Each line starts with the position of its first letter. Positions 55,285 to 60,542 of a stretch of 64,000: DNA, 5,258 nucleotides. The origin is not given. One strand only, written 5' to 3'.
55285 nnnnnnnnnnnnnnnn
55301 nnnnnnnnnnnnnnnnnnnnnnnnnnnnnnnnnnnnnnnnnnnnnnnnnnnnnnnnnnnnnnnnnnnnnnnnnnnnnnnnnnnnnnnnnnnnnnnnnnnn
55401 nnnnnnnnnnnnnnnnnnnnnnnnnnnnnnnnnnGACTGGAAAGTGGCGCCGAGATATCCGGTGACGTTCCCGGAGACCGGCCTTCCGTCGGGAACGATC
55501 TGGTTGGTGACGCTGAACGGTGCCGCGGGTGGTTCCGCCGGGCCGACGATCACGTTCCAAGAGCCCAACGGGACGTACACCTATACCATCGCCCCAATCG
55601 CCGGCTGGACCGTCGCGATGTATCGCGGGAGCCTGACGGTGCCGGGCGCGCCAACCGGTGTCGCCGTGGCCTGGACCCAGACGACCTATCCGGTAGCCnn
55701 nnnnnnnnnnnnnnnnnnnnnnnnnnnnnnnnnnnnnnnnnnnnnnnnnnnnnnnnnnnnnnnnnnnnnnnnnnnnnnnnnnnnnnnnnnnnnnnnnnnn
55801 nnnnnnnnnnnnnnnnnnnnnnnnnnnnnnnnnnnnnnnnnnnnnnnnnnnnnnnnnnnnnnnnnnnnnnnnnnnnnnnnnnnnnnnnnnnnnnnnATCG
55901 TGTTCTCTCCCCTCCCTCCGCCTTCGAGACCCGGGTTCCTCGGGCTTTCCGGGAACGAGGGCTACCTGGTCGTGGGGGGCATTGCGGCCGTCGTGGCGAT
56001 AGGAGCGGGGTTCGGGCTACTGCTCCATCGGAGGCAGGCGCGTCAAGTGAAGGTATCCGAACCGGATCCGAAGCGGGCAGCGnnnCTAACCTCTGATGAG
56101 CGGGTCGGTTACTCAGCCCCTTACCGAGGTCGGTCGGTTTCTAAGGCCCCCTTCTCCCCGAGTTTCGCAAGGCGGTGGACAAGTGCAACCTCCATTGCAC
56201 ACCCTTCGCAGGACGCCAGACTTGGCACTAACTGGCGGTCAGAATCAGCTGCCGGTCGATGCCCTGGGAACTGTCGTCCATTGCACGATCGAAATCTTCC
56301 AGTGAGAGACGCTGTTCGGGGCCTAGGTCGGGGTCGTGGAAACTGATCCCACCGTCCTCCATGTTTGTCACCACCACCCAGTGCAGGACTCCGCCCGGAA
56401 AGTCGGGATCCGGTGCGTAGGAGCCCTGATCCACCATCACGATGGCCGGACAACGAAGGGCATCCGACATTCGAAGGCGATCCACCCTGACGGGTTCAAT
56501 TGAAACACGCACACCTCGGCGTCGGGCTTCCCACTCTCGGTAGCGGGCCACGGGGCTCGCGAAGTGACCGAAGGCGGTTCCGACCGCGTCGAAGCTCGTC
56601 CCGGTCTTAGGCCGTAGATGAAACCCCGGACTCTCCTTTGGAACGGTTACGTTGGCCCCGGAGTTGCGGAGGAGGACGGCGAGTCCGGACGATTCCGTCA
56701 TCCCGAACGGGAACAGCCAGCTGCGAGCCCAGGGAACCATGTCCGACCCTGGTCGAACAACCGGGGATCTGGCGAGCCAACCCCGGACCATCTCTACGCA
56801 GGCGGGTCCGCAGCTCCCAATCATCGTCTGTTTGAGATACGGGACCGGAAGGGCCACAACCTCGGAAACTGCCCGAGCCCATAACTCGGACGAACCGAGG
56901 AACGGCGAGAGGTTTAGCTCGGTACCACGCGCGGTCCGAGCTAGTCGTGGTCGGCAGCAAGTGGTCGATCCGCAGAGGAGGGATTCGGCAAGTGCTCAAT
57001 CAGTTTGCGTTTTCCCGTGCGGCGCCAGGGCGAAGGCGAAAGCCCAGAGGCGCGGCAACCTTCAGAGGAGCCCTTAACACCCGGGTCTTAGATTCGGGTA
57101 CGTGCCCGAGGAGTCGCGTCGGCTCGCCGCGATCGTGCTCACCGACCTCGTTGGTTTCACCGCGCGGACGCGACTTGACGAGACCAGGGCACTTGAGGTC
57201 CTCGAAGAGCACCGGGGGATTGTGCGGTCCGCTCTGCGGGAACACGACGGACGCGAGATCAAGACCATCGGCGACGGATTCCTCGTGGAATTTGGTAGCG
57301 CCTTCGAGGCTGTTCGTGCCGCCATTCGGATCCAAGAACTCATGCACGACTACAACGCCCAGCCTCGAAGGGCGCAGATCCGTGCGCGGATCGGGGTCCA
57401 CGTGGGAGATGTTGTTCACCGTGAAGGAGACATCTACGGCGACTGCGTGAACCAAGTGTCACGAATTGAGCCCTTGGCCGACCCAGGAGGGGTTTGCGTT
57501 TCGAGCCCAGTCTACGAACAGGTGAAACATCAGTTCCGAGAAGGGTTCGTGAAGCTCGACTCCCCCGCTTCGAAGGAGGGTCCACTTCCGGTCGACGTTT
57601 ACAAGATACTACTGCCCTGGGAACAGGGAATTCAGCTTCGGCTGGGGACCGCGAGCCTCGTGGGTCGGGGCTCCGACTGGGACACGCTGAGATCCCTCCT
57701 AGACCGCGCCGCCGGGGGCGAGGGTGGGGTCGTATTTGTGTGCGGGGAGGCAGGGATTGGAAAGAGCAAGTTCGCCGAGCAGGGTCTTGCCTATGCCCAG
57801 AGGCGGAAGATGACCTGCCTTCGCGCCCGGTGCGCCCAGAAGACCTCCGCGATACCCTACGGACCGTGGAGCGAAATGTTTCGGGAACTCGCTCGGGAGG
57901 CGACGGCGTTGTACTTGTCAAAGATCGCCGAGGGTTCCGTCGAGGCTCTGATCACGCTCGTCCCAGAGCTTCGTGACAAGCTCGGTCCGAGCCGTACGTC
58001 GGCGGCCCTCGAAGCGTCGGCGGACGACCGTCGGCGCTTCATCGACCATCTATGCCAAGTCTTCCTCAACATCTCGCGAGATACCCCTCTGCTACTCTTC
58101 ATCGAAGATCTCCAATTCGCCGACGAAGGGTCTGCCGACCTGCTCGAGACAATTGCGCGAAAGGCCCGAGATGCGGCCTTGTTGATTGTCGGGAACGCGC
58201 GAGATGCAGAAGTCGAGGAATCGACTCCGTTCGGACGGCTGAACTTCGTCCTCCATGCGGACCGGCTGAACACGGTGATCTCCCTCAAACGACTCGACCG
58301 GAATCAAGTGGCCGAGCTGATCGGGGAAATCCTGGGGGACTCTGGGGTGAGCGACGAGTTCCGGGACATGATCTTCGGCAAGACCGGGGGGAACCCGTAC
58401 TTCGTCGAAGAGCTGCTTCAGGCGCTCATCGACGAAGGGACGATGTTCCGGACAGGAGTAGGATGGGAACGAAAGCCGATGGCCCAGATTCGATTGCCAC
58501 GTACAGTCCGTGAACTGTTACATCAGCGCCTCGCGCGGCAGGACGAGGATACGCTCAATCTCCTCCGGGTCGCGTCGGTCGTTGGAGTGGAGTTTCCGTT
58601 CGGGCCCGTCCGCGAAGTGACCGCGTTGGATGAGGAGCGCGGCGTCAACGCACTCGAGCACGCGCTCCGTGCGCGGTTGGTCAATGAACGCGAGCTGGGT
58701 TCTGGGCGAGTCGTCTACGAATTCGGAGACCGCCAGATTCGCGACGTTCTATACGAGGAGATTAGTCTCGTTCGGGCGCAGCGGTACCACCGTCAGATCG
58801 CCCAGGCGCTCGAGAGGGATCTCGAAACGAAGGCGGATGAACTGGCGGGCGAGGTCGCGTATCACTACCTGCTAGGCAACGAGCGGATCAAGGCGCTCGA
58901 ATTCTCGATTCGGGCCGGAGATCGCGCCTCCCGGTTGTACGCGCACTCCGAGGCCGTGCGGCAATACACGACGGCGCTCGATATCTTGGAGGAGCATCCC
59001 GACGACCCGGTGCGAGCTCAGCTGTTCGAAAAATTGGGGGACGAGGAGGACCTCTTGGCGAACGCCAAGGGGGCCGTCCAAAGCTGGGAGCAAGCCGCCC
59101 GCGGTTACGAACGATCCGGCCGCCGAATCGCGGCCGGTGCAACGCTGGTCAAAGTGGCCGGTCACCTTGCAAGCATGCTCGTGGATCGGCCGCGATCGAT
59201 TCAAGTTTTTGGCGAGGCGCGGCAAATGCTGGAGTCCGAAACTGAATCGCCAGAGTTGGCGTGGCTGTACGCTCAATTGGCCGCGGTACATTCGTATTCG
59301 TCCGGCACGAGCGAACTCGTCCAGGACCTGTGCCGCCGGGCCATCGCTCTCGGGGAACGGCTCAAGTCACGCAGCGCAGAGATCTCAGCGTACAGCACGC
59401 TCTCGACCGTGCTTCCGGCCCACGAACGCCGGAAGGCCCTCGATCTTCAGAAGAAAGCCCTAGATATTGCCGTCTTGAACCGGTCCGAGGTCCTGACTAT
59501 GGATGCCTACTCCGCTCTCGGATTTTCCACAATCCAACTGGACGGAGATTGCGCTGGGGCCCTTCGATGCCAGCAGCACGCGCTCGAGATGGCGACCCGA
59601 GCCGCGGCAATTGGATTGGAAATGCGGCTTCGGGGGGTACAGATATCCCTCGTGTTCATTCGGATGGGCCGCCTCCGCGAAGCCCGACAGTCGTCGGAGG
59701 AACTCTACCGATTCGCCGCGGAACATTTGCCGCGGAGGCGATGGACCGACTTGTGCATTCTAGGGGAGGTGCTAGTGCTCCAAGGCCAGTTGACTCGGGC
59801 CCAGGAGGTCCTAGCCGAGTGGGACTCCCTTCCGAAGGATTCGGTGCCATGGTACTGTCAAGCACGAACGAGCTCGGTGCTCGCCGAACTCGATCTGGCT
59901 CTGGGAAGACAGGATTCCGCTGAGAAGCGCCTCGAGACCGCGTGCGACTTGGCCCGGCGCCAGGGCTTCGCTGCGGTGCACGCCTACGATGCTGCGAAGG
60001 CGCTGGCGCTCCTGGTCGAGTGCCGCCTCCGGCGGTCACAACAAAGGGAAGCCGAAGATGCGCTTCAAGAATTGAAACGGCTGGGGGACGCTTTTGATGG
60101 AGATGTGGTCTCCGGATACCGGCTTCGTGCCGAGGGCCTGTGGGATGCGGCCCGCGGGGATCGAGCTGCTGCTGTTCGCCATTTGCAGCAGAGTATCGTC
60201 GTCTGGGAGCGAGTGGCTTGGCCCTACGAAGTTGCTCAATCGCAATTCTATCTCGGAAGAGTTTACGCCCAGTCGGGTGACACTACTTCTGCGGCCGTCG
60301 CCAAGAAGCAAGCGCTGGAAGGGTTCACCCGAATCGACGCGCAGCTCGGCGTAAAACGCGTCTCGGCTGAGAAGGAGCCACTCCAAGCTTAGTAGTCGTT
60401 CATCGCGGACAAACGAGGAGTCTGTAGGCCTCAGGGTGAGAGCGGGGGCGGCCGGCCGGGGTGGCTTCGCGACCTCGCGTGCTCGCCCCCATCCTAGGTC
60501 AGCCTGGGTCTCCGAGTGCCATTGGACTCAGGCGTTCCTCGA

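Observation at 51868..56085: A ~50-75 aa extracellular module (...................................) occurs four times across two neighbouring surface proteins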

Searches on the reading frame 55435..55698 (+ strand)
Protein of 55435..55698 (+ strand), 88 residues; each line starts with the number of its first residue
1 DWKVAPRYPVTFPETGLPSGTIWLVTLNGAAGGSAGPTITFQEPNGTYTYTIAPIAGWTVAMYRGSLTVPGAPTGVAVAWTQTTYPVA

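Call 34: predict_structure(alignment_id=A3)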
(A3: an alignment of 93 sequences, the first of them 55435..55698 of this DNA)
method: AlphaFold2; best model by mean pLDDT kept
length: 88 residues; sequences in the alignment: 93
mean_pLDDT: 95.3   pTM: 0.81
mean pLDDT of the five models: 95.3, 94.2, 94.2, 94.0, 92.9
residues with pLDDT >= 90: 79; 70-90: 7; 50-70: 2; < 50: 0
segments of 3 or more residues with pLDDT < 50: none
pLDDT, mean of each block of 10 residues (from residue 1): 88 97 98 97 98 96 96 97 89
secondary structure, 60 per line:
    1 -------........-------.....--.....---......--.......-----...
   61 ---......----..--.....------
elements in order: E8-15 E23-27 E30-34 E38-43 E46-52 E58-60 E64-69 E78-82

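Call 37: fold_search(model_id=the predicted structure, library=pdb)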
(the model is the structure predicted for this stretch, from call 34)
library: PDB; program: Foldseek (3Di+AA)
matches with E <= 10: 636; with E <= 0.001: 0
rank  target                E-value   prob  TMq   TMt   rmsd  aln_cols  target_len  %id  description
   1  2xhn_A                6.2e-03  1.00  0.51  0.12   4.4        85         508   24  Rhamnogalacturonan lyase from Aspergillus aculeatus K150A active site mutant (released 2010-09-29)
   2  1nkg                  6.6e-03  1.00  0.51  0.12   4.4        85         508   25  Rhamnogalacturonan lyase from Aspergillus aculeatus (released 2004-05-25)
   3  3njx                  7.8e-03  1.00  0.52  0.12   4.4        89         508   25  Rhamnogalacturonan Lyase from Aspergillus aculeatus mutant H210A (released 2010-10-06)
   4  6fwv_B                1.0e-02  1.00  0.55  0.12   4.7        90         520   11  The Bacillus anthracis TIE protein (released 2018-08-08)
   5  6fwv_A                1.3e-02  1.00  0.57  0.13   4.5        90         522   10  The Bacillus anthracis TIE protein (released 2018-08-08)
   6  6hif_Y                1.4e-02  1.00  0.63  0.64   2.6        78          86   12  Kuenenia stuttgartiensis hydrazine dehydrogenase complex (released 2019-04-17)
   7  9k1u_B                1.7e-02  1.00  0.48  0.54   4.0        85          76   21  crystal structure of Rtks and Ppka complex (released 2025-10-22)
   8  10ps                  1.8e-02  1.00  0.70  0.13   4.6       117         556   17  Crystal structure of SdrD A2-A3-B1-B2 domains from Staphylococcus aureus JH1 (released 2026-02-11)
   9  6vjb                  1.8e-02  1.00  0.52  0.05   6.0        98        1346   15  Crystal structure of a catalytically inactive CXC Chemokine-degrading protease SpyCEP from Streptococcus pyogenes (released 2020-04-15)
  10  3is0                  2.2e-02  1.00  0.69  0.18   2.7        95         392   14  Crystal structure of functional region of UafA from Staphylococcus saprophyticus in the presence of cholesterol (released 2010-09-08)
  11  7vcr_A                2.5e-02  0.66  0.31  0.09  12.0       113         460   15  Crystal Structure of PitA fragment from pilus islet-2 of Streptococcus oralis (released 2022-06-01)
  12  4oq1                  2.8e-02  1.00  0.63  0.20   3.3       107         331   11  Structure of the Streptococcal ancillary pilin (released 2014-04-23)
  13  4jdz_B                2.8e-02  1.00  0.60  0.15   6.1       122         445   16  Structures of SdrD from Staphylococcus aureus reveal the molecular mechanism of how the cell surface receptors recogni (released 2013-06-19)
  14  7vcr_B                2.8e-02  0.54  0.28  0.08  11.2       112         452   15  Crystal Structure of PitA fragment from pilus islet-2 of Streptococcus oralis (released 2022-06-01)
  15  9k1u_D                3.0e-02  1.00  0.52  0.58   3.9        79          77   22  crystal structure of Rtks and Ppka complex (released 2025-10-22)
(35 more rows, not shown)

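Call 43: fold_search(model_id=the predicted structure, library=viral)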
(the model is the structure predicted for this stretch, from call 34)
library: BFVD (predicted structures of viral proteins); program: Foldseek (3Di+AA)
matches with E <= 10: 473; with E <= 0.001: 7
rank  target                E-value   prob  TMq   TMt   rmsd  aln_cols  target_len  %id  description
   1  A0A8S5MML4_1          3.3e-04  1.00  0.69  0.09   2.5        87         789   21  Cell wall surface anchor family domain protein [Siphoviridae sp. ctxc31]
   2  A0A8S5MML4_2          3.3e-04  1.00  0.67  0.09   2.9        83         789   25  Cell wall surface anchor family domain protein [Siphoviridae sp. ctxc31]
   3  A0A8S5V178            4.2e-04  1.00  0.67  0.06   2.9        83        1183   22  Baseplate J like protein [Siphoviridae sp. ct3r22]
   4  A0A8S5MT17            4.4e-04  1.00  0.65  0.60   3.0        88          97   26  Carboxypeptidase regulatory-like domain protein [Siphoviridae sp. ct8Ri8]
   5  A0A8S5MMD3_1          6.2e-04  1.00  0.71  0.07   2.6        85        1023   26  Baseplate J like protein [Siphoviridae sp. ctxc31]
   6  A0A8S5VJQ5            6.2e-04  1.00  0.72  0.14   2.8        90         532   18  (no name in the UniProt tables at hand)
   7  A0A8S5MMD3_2          9.6e-04  1.00  0.69  0.07   2.4        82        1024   26  Baseplate J like protein [Siphoviridae sp. ctxc31]
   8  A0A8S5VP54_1          1.1e-03  1.00  0.66  0.05   3.1        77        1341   27  (no name in the UniProt tables at hand)
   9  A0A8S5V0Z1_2          1.3e-03  1.00  0.68  0.08   3.0        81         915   22  Putative membrane protein [Siphoviridae sp. ct3r22]
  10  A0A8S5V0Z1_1          1.4e-03  1.00  0.74  0.08   2.2        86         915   17  Putative membrane protein [Siphoviridae sp. ct3r22]
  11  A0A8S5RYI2            1.4e-03  1.00  0.61  0.09   3.1        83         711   14  Tail collar fiber protein [Myoviridae sp. ctNQV2]
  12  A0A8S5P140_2          1.8e-03  1.00  0.63  0.07   3.2        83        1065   17  Spore coat protein H kinase fold, TRANSFERASE [Myoviridae sp. ctrCp2]
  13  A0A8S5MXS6            1.8e-03  1.00  0.61  0.12   3.7        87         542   14  Tail collar fiber protein [Myoviridae sp. ctRRy11]
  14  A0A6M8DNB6            2.2e-03  1.00  0.53  0.30   4.3        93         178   19  (no name in the UniProt tables at hand)
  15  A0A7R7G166            2.6e-03  1.00  0.71  0.25   4.0       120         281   13  (no name in the UniProt tables at hand)
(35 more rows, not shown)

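Call 44: search_protein_families(library=pfam, alignment_id=A3, max_evalue=1)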
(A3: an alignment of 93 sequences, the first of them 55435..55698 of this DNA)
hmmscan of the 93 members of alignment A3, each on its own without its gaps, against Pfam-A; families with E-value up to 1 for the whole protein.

A. member 1, window:55435-55698:+ (88 aa): 1 family
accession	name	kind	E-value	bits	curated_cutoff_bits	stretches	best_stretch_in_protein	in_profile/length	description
PF10604.15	Polyketide_cyc2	-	0.053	14.3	27.4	1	20-85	47-109/142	Polyketide cyclase / dehydrase and lipid transport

B. families by the number of members that match (of 93 scanned): 64 families (the first 25 are shown)
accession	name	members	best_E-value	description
PF06742.16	DUF1214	6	0.011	Protein of unknown function (DUF1214)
PF00041.27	fn3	5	0.0028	Fibronectin type III domain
PF13620.12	CarboxypepD_reg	5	0.0048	Carboxypeptidase regulatory-like domain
PF24507.1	Ig_CFAP65_4th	4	0.044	CFAP65, fourth Ig-like domain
PF23374.1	Fn3_arc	3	0.00099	Archaeal fibronectin-III type-like domain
PF17802.7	SpaA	3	0.0022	Prealbumin-like fold domain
PF17210.9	SdrD_B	3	0.026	SdrD B-like domain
PF07495.19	Y_Y_Y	3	0.049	Y_Y_Y domain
PF20129.4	DUF6519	3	0.066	Family of unknown function (DUF6519)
PF25484.1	DUF7907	3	0.097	Domain of unknown function (DUF7907)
PF18283.7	CBM77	2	0.024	Carbohydrate binding module 77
PF05345.18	He_PIG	2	0.034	Putative Ig domain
PF13648.12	Lipocalin_4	2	0.039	Lipocalin-like domain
PF12733.13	Cadherin-like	2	0.041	Cadherin-like beta sandwich domain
PF19407.5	DUF5979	2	0.051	Domain of unknown function (DUF5979)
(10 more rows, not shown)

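Call 52: search_solved_structures(query=A3, max_evalue=10, show_alignments=0)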
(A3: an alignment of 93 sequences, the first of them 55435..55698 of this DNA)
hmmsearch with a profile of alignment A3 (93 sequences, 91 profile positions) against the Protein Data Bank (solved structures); distinct sequences matched with E-value up to 10: 5.
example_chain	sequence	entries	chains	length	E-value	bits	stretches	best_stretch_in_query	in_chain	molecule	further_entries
9vo5_B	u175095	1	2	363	0.0019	21.2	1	35-84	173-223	SpaA-like prealbumin fold domain-containing protein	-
9vo4_B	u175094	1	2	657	0.0048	19.9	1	35-84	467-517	SpaA-like prealbumin fold domain-containing protein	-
5hfs_A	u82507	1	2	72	0.39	13.8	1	30-58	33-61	Gingipain R2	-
7pq4_A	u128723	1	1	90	0.72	12.9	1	30-58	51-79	Arginine-specific cysteine proteinase (Arg-gingipain)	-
6w3h_C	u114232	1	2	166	0.9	12.6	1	31-73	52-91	Transferrin receptor protein 1,Transferrin receptor protein 1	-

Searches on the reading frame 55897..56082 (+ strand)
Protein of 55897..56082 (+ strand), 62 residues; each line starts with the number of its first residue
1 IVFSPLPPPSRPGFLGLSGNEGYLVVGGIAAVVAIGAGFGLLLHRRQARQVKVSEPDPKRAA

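Call 57: search_protein_families(library=ncbifam, proteins=[window:55897-56082:+], max_evalue=1)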
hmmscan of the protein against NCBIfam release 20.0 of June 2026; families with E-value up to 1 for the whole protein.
seq(62 aa): 2 families
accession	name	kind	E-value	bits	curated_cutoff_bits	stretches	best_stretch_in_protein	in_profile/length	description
TIGR01495.1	ETRAMP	paralog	0.21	11.6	32.75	1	25-50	57-82/85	ETRAMP family protein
NF040681.2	GPS-CTERM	domain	0.22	11.7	28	1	27-47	8-27/28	GPS-CTERM domain-containing protein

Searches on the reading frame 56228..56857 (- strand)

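Call 32: search_protein_families(library=pfam, proteins=[window:56228-56857:-], max_evalue=0.01)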
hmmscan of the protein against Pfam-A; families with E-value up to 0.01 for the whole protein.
window:56228-56857:- (209 aa): 3 families
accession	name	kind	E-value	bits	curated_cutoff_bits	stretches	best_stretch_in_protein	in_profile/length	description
PF11814.14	DUF3335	-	1.5e-09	38.1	25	1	5-184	1-173/206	Peptidase_C39 like family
PF03412.21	Peptidase_C39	-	0.0027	18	22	0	156-191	85-119/133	Peptidase C39 family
PF12385.14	Peptidase_C70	-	0.0029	18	19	0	155-191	101-138/141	Papain-like cysteine protease AvrRpt2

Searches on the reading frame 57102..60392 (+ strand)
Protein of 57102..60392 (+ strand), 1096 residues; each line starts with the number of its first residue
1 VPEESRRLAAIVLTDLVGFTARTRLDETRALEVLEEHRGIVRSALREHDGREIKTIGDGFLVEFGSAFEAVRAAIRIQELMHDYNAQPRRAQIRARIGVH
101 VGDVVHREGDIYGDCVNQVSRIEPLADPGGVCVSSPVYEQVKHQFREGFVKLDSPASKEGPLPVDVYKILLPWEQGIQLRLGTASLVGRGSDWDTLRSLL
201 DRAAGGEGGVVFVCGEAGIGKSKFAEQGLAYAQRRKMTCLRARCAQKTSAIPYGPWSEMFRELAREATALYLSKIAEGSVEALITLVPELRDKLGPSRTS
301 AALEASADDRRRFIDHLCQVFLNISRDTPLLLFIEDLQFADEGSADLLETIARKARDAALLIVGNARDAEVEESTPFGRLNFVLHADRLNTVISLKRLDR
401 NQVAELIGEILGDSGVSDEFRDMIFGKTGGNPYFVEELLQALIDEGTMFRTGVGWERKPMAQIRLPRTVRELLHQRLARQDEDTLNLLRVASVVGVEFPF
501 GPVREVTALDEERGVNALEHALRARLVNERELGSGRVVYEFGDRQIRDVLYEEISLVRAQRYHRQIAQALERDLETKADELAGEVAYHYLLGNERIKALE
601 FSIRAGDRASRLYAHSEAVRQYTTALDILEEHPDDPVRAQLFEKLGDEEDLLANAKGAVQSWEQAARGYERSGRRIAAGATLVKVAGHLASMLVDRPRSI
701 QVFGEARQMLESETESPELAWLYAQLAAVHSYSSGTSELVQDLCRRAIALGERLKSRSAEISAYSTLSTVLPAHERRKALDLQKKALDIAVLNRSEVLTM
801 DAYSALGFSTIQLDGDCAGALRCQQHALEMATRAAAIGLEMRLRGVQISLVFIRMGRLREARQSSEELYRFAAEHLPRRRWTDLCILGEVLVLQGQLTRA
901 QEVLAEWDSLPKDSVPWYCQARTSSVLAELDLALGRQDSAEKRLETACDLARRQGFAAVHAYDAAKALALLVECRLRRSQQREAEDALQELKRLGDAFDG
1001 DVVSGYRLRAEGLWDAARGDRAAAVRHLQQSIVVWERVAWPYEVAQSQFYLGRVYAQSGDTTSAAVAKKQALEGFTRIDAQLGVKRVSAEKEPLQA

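Call 32: search_protein_families(library=pfam, proteins=[window:57102-60392:+], max_evalue=0.01)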
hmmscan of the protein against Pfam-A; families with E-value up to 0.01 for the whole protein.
window:57102-60392:+ (1096 aa): 6 families
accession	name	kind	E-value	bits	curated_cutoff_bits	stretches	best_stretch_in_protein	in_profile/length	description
PF13191.12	AAA_16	-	6.5e-25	89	32.6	1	186-363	2-167/167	AAA ATPase domain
PF00211.25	Guanylate_cyc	-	2.7e-15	56.9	21.9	1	8-145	8-160/183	Adenylate and Guanylate cyclase catalytic domain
PF13424.12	TPR_12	-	1.7e-11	44.6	30.1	1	1016-1075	14-75/77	Tetratricopeptide repeat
PF13401.12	AAA_22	-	3e-05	24.8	27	1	208-353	5-109/130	AAA domain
PF10923.14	BrxC_BrxD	-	4.5e-05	23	22.2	1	187-265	28-107/414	BREX system ATP-binding protein BrxC/D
PF12895.13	ANAPC3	-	0.0064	17.2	27.2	0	881-933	23-75/82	Anaphase-promoting complex, cyclosome, subunit 3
